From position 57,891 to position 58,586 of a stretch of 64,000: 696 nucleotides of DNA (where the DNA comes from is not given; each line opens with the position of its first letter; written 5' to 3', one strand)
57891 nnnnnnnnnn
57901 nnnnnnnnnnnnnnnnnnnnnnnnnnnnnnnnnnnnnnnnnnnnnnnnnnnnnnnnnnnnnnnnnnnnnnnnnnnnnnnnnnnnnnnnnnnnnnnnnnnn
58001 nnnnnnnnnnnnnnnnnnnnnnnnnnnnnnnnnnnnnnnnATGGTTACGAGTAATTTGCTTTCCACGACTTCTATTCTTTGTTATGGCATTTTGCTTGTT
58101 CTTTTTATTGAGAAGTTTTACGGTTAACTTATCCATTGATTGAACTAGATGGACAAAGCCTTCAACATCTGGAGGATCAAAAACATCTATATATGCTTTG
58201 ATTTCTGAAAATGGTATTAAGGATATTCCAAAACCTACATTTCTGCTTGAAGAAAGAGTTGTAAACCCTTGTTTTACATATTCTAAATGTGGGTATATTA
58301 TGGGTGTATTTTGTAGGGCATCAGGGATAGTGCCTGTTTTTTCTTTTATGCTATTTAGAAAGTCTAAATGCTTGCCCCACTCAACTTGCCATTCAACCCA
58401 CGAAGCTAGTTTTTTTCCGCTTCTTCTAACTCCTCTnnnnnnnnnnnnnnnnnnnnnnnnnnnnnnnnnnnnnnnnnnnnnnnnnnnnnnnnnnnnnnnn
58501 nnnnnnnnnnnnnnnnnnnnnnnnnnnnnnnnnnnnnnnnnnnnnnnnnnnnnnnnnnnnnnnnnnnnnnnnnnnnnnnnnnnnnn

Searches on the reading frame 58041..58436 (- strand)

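Call 39: search_protein_families(library=pfam, proteins=[window:58041-58436:-], max_evalue=0.01)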
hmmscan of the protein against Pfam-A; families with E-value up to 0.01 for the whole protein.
window:58041-58436:- (132 aa): 1 family
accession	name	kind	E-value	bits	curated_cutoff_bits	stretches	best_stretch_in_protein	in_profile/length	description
PF23812.1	Phage_TAC_18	-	1.9e-11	44.4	27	1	31-87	2-58/79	Phage tail assembly chaperone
